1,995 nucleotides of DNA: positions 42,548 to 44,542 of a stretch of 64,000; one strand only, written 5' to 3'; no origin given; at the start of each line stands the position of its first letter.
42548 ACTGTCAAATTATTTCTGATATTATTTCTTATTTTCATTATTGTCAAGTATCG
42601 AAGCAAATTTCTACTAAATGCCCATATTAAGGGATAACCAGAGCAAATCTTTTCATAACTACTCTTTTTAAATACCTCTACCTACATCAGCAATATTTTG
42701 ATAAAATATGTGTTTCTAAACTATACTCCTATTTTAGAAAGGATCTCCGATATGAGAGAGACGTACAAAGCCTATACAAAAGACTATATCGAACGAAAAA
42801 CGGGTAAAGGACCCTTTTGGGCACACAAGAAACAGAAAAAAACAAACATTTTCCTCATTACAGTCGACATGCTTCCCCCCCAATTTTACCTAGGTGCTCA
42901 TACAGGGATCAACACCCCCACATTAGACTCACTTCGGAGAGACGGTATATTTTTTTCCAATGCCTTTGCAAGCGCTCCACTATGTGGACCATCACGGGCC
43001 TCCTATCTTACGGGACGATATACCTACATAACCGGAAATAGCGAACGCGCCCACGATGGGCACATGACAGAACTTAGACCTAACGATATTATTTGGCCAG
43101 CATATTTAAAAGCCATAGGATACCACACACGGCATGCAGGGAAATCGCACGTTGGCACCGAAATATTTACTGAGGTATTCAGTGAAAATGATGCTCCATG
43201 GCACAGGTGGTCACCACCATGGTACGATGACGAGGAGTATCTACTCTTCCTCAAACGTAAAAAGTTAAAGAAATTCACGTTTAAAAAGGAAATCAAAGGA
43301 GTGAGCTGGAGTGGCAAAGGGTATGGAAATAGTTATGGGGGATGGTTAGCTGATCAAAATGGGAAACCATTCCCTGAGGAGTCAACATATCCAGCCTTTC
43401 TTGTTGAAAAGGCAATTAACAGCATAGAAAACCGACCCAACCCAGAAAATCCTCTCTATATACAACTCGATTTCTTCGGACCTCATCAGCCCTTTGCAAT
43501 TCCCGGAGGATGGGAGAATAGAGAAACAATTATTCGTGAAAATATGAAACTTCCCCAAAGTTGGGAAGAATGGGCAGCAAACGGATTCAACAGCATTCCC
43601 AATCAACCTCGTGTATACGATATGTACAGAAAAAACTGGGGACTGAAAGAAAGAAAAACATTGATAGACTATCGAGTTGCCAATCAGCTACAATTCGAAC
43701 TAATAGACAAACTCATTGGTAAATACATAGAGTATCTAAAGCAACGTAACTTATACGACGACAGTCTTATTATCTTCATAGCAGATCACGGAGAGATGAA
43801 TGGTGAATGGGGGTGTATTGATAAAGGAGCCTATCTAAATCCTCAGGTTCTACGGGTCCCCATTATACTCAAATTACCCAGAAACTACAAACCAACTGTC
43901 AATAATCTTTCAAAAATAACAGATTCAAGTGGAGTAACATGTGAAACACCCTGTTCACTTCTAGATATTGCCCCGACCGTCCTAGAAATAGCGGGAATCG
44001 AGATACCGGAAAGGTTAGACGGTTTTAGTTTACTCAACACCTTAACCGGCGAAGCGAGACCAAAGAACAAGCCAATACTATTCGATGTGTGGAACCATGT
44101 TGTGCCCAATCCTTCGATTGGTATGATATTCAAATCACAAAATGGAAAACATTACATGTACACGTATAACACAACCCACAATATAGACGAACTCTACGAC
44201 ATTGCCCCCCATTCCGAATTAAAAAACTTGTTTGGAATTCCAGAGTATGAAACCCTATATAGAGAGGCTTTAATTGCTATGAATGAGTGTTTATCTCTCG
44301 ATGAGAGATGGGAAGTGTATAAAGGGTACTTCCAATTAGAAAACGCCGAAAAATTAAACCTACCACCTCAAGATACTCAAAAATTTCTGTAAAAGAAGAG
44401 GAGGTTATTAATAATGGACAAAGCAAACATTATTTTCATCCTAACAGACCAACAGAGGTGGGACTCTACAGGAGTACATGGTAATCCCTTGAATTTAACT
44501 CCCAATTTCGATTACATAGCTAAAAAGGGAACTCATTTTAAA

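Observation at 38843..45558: Divergent oxidoreductase quartet and two Cys-type sulfatases; putative sulfated-sugar processing module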

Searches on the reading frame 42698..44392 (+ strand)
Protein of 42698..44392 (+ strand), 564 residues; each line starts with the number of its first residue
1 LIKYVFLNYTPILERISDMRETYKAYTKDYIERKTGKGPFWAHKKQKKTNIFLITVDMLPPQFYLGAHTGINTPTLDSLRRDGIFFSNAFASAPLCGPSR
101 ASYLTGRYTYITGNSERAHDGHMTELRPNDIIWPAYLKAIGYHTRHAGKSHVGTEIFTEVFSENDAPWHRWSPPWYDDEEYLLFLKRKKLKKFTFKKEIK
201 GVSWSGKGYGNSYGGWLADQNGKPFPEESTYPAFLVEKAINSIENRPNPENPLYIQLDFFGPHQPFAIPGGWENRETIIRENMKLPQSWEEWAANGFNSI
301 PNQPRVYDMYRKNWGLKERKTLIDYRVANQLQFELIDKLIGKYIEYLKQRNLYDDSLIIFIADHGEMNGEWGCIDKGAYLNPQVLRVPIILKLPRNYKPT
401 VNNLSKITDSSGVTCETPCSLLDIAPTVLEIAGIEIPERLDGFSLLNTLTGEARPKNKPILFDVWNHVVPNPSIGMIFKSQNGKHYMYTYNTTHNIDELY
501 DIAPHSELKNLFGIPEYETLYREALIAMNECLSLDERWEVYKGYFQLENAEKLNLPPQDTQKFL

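Call 4: search_protein_families(library=pfam, proteins=[window:42698-44392:+], max_evalue=0.001)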
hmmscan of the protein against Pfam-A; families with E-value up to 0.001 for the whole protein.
window:42698-44392:+ (564 aa): 3 families
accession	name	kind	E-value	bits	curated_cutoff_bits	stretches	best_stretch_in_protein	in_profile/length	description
PF00884.28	Sulfatase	-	9.8e-29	101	25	1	50-434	2-301/301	Sulfatase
PF16347.10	SGSH_C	-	2.8e-11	44.2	29.3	1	369-523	1-143/154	N-sulphoglucosamine sulphohydrolase, C-terminal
PF01663.27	Phosphodiest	-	3.5e-06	27.3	23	1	333-366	188-221/342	Type I phosphodiesterase / nucleotide pyrophosphatase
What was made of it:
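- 42752..44392 (+): Sulfatase 1: an intact, leaderless (cytoplasmic) Cys-type S1 formylglycine sulfatase, 546 aa. PF00884 and PF16347 (call 4).
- On S1 formylglycine sulfatase (sulfatase 1, 42752-44392): PF00884 E 9.8e-29, profile positions 2-301 of 301; PF16347 C-terminal subdomain (call 4).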

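Call 11: search_protein_families(library=ncbifam, proteins=[window:42698-44392:+], max_evalue=0.00001)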
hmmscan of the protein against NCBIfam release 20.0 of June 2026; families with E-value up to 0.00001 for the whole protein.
window:42698-44392:+ (564 aa): 4 families
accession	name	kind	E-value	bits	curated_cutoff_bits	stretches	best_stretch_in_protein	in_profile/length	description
NF010322.0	PRK13759.1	equivalog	6.7e-41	140.3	481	1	45-532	3-457/486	arylsulfatase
TIGR03417.1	chol_sulfatase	equivalog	2.1e-33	115.9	433.45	2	246-523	178-431/500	choline-sulfatase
NF045661.1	HdlasePehA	equivalog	8.5e-28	97.2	900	1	48-454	2-397/506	phosphoric/sulfuric ester hydrolase PehA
NF052527.1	Mn_arylsulf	exception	6.3e-17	61.6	850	2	228-530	176-450/479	manganese-dependent arylsulfatase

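Call 16: find_homologous_proteins(query=window:42752-44392:+, max_evalue=1e-10)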
Query window:42752-44392:+ (546 aa): 922 proteins with E <= 1e-10 among 5475 candidates; the best 120 are listed.
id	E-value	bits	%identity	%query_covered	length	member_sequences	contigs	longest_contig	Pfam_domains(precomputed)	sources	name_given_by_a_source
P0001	0.0e+0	1300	100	100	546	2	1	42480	PF01663.28,PF16347.11,PF00884.29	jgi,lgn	-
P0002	0.0e+0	1013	78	99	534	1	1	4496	PF01663.28,PF16347.11,PF00884.29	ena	-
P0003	1.0e-295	1000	78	99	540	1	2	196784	PF01663.28,PF16347.11,PF00884.29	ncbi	-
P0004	1.0e-289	980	75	99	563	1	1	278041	PF01663.28,PF16347.11,PF00884.29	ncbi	-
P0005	2.4e-283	959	73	98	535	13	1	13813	PF16347.11,PF00884.29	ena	-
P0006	9.9e-282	954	74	98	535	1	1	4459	PF01663.28,PF16347.11,PF00884.29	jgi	-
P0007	8.8e-280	947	74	98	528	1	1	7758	PF16347.11,PF00884.29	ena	-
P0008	2.6e-272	923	70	99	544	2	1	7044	PF01663.28,PF16347.11,PF00884.29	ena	-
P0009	7.1e-268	908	69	98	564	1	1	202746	PF01663.28,PF16347.11,PF00884.29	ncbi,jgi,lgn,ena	-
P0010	5.4e-213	727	58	98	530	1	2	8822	PF16347.11,PF00884.29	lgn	-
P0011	6.4e-213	726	58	98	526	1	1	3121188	PF01663.28,PF16347.11,PF00884.29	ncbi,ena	-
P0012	7.3e-213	726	59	98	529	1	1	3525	PF01663.28,PF16347.11,PF00884.29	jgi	jgi:arylsulfatase A-like enzyme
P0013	8.9e-212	723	58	98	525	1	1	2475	PF01663.28,PF16347.11,PF00884.29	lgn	-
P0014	3.3e-211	721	58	99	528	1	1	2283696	PF01663.28,PF00884.29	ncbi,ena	-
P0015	1.5e-209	715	57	98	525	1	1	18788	PF01663.28,PF16347.11,PF00884.29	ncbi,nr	ncbi:MAG: sulfatase-like hydrolase/transferase [Spirochaetales bacterium]|nr:sulfatase-like hydrolas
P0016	1.3e-208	712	58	98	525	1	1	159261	PF01663.28,PF16347.11,PF00884.29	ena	-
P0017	4.4e-207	707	58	98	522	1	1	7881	PF01663.28,PF00884.29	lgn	-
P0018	4.7e-207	707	57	98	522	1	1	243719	PF01663.28,PF00884.29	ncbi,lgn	ncbi:MAG: sulfatase-like hydrolase/transferase [Spirochaetaceae bacterium]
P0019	3.0e-205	701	56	98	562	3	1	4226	PF01663.28,PF00884.29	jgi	jgi:arylsulfatase A-like enzyme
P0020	1.9e-204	698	57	98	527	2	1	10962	PF01663.28,PF00884.29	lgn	-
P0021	3.1e-204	698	55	98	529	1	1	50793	PF01663.28,PF16347.11,PF00884.29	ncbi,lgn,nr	ncbi:MAG: sulfatase-like hydrolase/transferase [Spirochaetales bacterium]|nr:sulfatase-like hydrolas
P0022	6.4e-204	697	56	99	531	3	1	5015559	PF16347.11,PF00884.29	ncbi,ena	-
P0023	9.2e-203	693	55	98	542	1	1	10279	PF01663.28,PF16347.11,PF00884.29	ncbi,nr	ncbi:MAG: sulfatase-like hydrolase/transferase [Proteiniphilum sp.]|nr:sulfatase-like hydrolase/tran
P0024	1.2e-202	693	55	98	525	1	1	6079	PF01663.28,PF00884.29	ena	-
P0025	1.3e-202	692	56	98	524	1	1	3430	PF01663.28,PF00884.29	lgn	-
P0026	3.2e-202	691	55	99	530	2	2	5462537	PF00884.29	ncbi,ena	-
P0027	2.0e-200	685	54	98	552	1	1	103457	PF00884.29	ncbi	-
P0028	3.9e-200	684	56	98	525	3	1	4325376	PF00884.29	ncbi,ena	-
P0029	1.2e-198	679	55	98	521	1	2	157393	PF01663.28,PF00884.29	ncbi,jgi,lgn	-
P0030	3.5e-198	678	57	95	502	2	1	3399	PF01663.28,PF00884.29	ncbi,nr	ncbi:MAG: sulfatase-like hydrolase/transferase, partial [Spirochaetales bacterium]|nr:sulfatase-like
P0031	3.7e-197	674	55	98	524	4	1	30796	PF01663.28,PF00884.29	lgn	-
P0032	3.1e-196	671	53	98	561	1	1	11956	PF16347.11,PF00884.29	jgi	jgi:arylsulfatase A-like enzyme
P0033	4.8e-196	671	54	98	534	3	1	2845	PF16347.11,PF00884.29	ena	-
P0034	1.1e-195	669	55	98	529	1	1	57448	PF01663.28,PF00884.29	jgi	jgi:arylsulfatase A-like enzyme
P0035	2.8e-194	665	53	99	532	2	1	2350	PF16347.11,PF00884.29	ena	-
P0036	3.3e-194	665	54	97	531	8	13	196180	PF01663.28,PF16347.11,PF00884.29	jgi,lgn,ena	jgi:arylsulfatase A-like enzyme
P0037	6.6e-194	664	54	98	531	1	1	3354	PF16347.11,PF00884.29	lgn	-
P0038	1.1e-193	663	53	98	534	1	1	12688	PF01663.28,PF16347.11,PF00884.29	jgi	jgi:arylsulfatase A-like enzyme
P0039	3.5e-193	661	53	98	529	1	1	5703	PF01663.28,PF16347.11,PF00884.29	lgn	-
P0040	2.7e-190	652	53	98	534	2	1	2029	PF16347.11,PF00884.29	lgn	-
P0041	1.9e-189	649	53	98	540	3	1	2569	PF01663.28,PF16347.11,PF00884.29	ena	-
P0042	2.3e-189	649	52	96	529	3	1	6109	PF00884.29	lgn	-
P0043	5.3e-189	647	54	99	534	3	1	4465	PF16347.11,PF00884.29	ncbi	-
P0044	7.1e-189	647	52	98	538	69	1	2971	PF01663.28,PF16347.11,PF00884.29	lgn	-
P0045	2.6e-188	645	53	99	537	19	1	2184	PF01663.28,PF16347.11,PF00884.29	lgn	-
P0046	2.7e-188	645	53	99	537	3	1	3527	PF01663.28,PF16347.11,PF00884.29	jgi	jgi:arylsulfatase A-like enzyme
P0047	3.7e-188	645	52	99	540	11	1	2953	PF01663.28,PF16347.11,PF00884.29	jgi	jgi:arylsulfatase A-like enzyme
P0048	4.7e-188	644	53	98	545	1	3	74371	PF01663.28,PF16347.11,PF00884.29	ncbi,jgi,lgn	-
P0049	8.2e-188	644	52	99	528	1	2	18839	PF16347.11,PF00884.29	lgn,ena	-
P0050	1.3e-187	643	52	98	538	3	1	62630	PF01663.28,PF16347.11,PF00884.29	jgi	jgi:arylsulfatase A-like enzyme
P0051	2.1e-187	642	52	98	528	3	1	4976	PF01663.28,PF16347.11,PF00884.29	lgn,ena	-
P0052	8.3e-187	640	52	99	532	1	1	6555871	PF01663.28,PF00884.29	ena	-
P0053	1.3e-186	640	53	98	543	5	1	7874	PF01663.28,PF16347.11,PF00884.29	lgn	-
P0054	1.7e-186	639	52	100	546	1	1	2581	PF01663.28,PF16347.11,PF00884.29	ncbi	-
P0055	2.5e-186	639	51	98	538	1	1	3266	PF01663.28,PF16347.11,PF00884.29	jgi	-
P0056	2.7e-186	639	52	98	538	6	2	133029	PF01663.28,PF16347.11,PF00884.29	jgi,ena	-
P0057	3.1e-186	638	51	100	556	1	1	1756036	PF00884.29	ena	-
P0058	3.6e-186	638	52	98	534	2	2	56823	PF01663.28,PF16347.11,PF00884.29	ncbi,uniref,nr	ncbi:hypothetical protein CSA56_03660 [candidate division KSB3 bacterium]|uniref:Sulfatase N-termina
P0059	6.9e-186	637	53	99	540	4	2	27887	PF01663.28,PF16347.11,PF00884.29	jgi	jgi:arylsulfatase A-like enzyme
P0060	7.4e-186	637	52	100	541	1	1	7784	PF16347.11,PF00884.29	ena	-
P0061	2.1e-185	636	52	99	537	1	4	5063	PF01663.28,PF16347.11,PF00884.29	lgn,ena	-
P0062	2.5e-185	635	52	98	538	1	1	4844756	PF01663.28,PF16347.11,PF00884.29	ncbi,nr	ncbi:MAG: sulfatase-like hydrolase/transferase [Spirochaetaceae bacterium]|nr:MAG: sulfatase-like hy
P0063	1.4e-184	633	51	98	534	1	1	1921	PF16347.11,PF00884.29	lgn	-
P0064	3.3e-184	632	52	98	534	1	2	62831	PF01663.28,PF16347.11,PF00884.29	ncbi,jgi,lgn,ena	-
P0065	6.1e-184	631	52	99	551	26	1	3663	PF01663.28,PF16347.11,PF00884.29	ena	-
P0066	9.0e-184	630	51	99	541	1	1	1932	PF01663.28,PF16347.11,PF00884.29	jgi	jgi:arylsulfatase A-like enzyme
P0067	1.2e-183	630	51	98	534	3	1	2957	PF01663.28,PF00884.29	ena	-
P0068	1.9e-183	629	51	97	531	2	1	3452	PF00884.29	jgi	-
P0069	2.0e-183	629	52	99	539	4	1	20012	PF01663.28,PF16347.11,PF00884.29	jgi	-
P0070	5.2e-183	628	50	97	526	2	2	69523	PF01663.28,PF16347.11,PF00884.29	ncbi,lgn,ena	-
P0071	1.5e-182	626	51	98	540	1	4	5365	PF01663.28,PF16347.11,PF00884.29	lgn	-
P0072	1.5e-182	626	51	100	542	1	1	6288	PF01663.28,PF16347.11,PF00884.29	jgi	jgi:arylsulfatase A-like enzyme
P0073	3.9e-182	625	50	97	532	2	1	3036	PF16347.11,PF00884.29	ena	-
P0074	4.0e-182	625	51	98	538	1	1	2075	PF16347.11,PF00884.29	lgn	-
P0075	4.6e-182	625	52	96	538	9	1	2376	PF01663.28,PF16347.11,PF00884.29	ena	-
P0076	7.6e-182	624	51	98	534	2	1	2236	PF01663.28,PF16347.11,PF00884.29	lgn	-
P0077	1.3e-181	623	50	99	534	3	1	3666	PF16347.11,PF00884.29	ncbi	-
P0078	1.8e-181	623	51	99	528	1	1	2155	PF00884.29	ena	-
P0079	2.2e-181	622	50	98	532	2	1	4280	PF00884.29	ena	-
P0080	2.5e-181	622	50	98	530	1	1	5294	PF01663.28,PF16347.11,PF00884.29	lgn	-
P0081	2.6e-181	622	51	98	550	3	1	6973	PF01663.28,PF00884.29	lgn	-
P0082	2.8e-181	622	51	98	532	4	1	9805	PF01663.28,PF16347.11,PF00884.29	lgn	-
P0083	4.6e-181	621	49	99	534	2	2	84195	PF16347.11,PF00884.29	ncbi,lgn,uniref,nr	ncbi:hypothetical protein CSB45_12625 [candidate division KSB3 bacterium]|uniref:Sulfatase N-termina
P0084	5.5e-181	621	52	98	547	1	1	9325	PF00884.29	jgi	-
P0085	7.6e-181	621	50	99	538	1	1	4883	PF16347.11,PF00884.29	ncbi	-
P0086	8.5e-181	620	52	99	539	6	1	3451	PF01663.28,PF16347.11,PF00884.29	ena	-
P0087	1.3e-180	620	51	98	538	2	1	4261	PF01663.28,PF16347.11,PF00884.29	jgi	jgi:arylsulfatase A-like enzyme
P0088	6.5e-180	617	52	97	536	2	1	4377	PF01663.28,PF16347.11,PF00884.29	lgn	-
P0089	1.3e-179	616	51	99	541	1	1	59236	PF01663.28,PF00884.29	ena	-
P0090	1.5e-179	616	52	98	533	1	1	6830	PF01663.28,PF00884.29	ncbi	-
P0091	3.6e-178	612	50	98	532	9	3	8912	PF01663.28,PF16347.11,PF00884.29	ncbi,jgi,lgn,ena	-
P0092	5.8e-178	611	50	96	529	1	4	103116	PF00884.29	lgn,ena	-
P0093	3.6e-177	608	48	97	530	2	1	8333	PF01663.28,PF16347.11,PF00884.29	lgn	-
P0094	1.2e-176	607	51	99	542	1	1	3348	PF01663.28,PF00884.29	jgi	jgi:arylsulfatase A-like enzyme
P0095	1.5e-176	606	51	99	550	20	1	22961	PF00884.29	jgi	jgi:hypothetical protein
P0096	4.2e-176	605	49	96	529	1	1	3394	PF16347.11,PF00884.29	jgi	jgi:arylsulfatase A-like enzyme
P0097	7.8e-176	604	51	98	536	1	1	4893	PF00884.29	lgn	-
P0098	8.0e-176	604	48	100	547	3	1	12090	PF01663.28,PF16347.11,PF00884.29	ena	-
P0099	9.5e-176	604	51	98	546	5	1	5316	PF01663.28,PF00884.29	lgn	-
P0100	1.0e-175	604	52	93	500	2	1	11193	PF16347.11,PF00884.29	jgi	-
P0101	1.1e-175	604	51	98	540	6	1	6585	PF01663.28,PF00884.29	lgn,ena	-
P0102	1.5e-175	603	55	86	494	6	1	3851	PF01663.28,PF16347.11,PF00884.29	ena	-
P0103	1.3e-174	600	51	98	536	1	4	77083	PF01663.28,PF16347.11,PF00884.29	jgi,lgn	jgi:arylsulfatase A-like enzyme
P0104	1.9e-174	599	52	98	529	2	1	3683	PF01663.28,PF16347.11,PF00884.29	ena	-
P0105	3.3e-174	599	50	97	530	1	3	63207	PF01663.28,PF00884.29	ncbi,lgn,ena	-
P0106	1.1e-173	597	50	99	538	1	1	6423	PF01663.28,PF00884.29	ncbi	ncbi:MAG: hypothetical protein Kow009_06420 [Spirochaetales bacterium]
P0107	2.4e-173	596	51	98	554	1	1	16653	PF01663.28,PF16347.11,PF00884.29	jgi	jgi:arylsulfatase A-like enzyme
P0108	2.3e-172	593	49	98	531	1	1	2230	PF01663.28,PF16347.11,PF00884.29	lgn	-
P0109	2.9e-171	589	48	99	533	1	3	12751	PF01663.28,PF16347.11,PF00884.29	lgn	-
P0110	8.5e-171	587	51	97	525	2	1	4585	PF01663.28,PF16347.11,PF00884.29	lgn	-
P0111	9.4e-170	584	49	98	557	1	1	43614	PF16347.11,PF00884.29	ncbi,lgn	-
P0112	2.1e-169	583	51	98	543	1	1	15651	PF01663.28,PF16347.11,PF00884.29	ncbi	-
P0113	2.7e-169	582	49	98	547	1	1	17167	PF00884.29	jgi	jgi:arylsulfatase A-like enzyme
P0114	2.9e-169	582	49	98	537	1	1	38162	PF16347.11,PF00884.29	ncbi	-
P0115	2.9e-169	582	49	98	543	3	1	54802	PF01663.28,PF00884.29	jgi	jgi:arylsulfatase A-like enzyme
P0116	6.6e-169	581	48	98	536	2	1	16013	PF00884.29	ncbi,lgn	-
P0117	7.7e-169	581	48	98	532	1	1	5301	PF01663.28,PF00884.29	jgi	jgi:arylsulfatase A-like enzyme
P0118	8.2e-169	581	49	98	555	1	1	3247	PF01663.28,PF00884.29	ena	-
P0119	9.5e-169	581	49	98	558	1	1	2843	PF01663.28,PF00884.29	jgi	jgi:arylsulfatase A-like enzyme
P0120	1.1e-168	580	48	98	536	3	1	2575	PF00884.29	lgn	-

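Call 18: search_solved_structures(query=A1, max_evalue=0.00001)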
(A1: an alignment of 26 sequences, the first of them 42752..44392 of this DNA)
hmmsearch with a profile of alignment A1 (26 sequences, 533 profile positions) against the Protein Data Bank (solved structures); distinct sequences matched with E-value up to 0.00001: 86 (the best 60 are shown).
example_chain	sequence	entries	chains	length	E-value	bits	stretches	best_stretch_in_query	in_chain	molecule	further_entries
6pt4_B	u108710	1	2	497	9.9e-38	133.3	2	219-502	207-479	exo-2S-iota carrageenan S1 sulfatase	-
7oz8_AAA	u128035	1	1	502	3.8e-36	128.1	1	193-503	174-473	Choline-sulfatase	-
6ptk_A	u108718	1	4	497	3.8e-36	128.1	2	219-502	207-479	exo-2S-iota carrageenan S1 sulfatase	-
6pt6_B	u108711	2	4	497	4.7e-36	127.8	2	219-502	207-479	exo-2S-iota carrageenan S1 sulfatase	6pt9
7p24_AAA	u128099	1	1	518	3e-35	125.2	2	278-502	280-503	Mucin-desulfating sulfatase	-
4upi_A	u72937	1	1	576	2.5e-33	118.8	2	158-427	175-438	SULFATASE FAMILY PROTEIN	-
9s03_A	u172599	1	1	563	1.2e-32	116.5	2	314-522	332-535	Putative sulfatase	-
6hr5_A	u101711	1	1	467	1.3e-32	116.5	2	212-504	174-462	Alpha-L-rhamnosidase/sulfatase (GH78)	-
6fny_A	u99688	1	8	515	2.3e-31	112.4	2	211-500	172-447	Choline-sulfatase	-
5g2v_A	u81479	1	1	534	7.6e-31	110.6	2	295-501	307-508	N-ACETYLGLUCOSAMINE-6-SULFATASE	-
4upl_A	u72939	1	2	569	1.5e-30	109.7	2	158-422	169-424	SULFATASE FAMILY PROTEIN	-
7ebp_A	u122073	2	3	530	6.9e-30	107.5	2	21-131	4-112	Sulfatase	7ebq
7pth_A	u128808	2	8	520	9.2e-30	107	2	211-500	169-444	Choline sulfatase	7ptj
6g5z_A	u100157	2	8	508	2.1e-29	105.9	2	211-500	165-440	Choline-sulfatase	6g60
9s8y_A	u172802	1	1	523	5.8e-29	104.4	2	25-131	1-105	Sulfatase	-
2vqr_A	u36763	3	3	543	1.4e-27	99.9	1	202-426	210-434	PUTATIVE SULFATASE | Multifunctional alkaline phosphatase superfamily protein pRL90232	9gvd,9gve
2w8s_A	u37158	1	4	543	8.4e-27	97.3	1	201-422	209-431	PHOSPHONATE MONOESTER HYDROLASE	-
4upk_A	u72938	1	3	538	1e-25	93.7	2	314-421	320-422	PHOSPHONATE MONOESTER HYDROLASE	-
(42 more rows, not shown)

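Call 19: find_related_loci(query=A1, collection=genome_contigs, flank=10000)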
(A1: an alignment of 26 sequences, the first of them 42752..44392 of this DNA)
Query A1 (546 aa) in genome_contigs; peptide patterns used: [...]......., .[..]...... (x = any residue, [..] = any of these).
182 stretches matched a pattern; 99 encode a relative of the query (tblastn E <= 1e-3); the best 80 are kept; 78 distinct loci.
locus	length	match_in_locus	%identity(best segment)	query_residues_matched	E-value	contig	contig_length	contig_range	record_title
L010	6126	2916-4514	73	10-546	0e+0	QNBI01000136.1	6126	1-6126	MAG: Spirochaetes bacterium isolate B123_G9 B123_Guay9_scaffold_22424, whole genome shotgun sequence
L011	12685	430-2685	69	8-546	0e+0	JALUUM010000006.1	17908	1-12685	MAG: Spirochaetales bacterium isolate 128-326_metabat1_scaf2bin.014 128-326_scaffold_1296_c1, whole genome shotgun seque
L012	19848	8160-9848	69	12-546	0e+0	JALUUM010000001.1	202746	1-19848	MAG: Spirochaetales bacterium isolate 128-326_metabat1_scaf2bin.014 128-326_scaffold_10_c1, whole genome shotgun sequenc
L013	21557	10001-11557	58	12-545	0e+0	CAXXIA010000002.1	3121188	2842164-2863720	MAG: Spirochaetia bacterium isolate 5e1c48e2-793b-4cbc-8b2e-61815c4865b9 genome assembly, contig: contig_2, whole genome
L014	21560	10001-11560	57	10-545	0e+0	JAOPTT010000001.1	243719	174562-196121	MAG: Spirochaetaceae bacterium isolate tPB_Spir1 H3element_contig_62, whole genome shotgun sequence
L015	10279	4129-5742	55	10-546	0e+0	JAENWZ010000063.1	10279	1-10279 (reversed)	MAG: Proteiniphilum sp. isolate 5_8_m_bin25 k141_196688_length_10279_cov_37.7494, whole genome shotgun sequence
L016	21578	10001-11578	55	11-545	0e+0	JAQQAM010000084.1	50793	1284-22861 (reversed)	MAG: Spirochaetales bacterium isolate bin_41 k141_192925, whole genome shotgun sequence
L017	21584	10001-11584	55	3-545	0e+0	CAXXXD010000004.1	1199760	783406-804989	MAG: Oceanispirochaeta sp. isolate aeacc017-5aeb-41c1-ba2d-d30721ebb7db genome assembly, contig: contig_4, whole genome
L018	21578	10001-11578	55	7-546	0e+0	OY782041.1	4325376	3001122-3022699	MAG: Spirochaetia bacterium isolate d8b3d310-4ac7-4817-9bde-c02243007ba8 genome assembly, chromosome: 1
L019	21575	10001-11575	56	7-545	0e+0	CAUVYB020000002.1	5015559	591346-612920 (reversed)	MAG: Oceanispirochaeta sp. isolate ad914ab2-c474-4686-8d91-9d01a62ebd63 genome assembly, contig: contig_2, whole genome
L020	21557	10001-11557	55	11-545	0e+0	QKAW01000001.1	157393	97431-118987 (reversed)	MAG: Spirochaetales bacterium isolate SZUA-382 scaffold_107, whole genome shotgun sequence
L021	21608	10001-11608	54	12-545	0e+0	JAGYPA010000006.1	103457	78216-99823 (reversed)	MAG: Spirochaetales bacterium isolate M55B182 6, whole genome shotgun sequence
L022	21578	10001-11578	53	10-546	0e+0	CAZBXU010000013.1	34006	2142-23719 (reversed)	MAG TPA_asm: uncultured Spirochaetaceae bacterium isolate SRP214966_co5_300 genome assembly, contig: NODE_769_length_340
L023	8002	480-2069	52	6-546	0e+0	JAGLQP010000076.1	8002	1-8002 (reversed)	MAG: Spirochaetales bacterium isolate RS_8_6 ROV157_8.bin.6.fa_76, whole genome shotgun sequence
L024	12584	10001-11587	53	10-546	0e+0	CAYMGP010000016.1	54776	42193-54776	MAG TPA_asm: uncultured Spirochaetaceae bacterium isolate SRP068000_co1_611 genome assembly, contig: NODE_484_length_547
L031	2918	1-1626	50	10-545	0e+0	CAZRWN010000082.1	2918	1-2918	MAG TPA_asm: uncultured Sediminispirochaeta sp. isolate SRP252850_co1_385 genome assembly, contig: NODE_62903_length_291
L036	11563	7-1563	51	27-545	1e-172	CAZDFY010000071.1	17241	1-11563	MAG TPA_asm: uncultured Sediminispirochaeta sp. isolate binchicken_co218_94 genome assembly, contig: NODE_3319_length_17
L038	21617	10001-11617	49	10-545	6e-172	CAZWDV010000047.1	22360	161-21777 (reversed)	MAG TPA_asm: uncultured Sediminispirochaeta sp. isolate binchicken_co8_71 genome assembly, contig: NODE_3593_length_2236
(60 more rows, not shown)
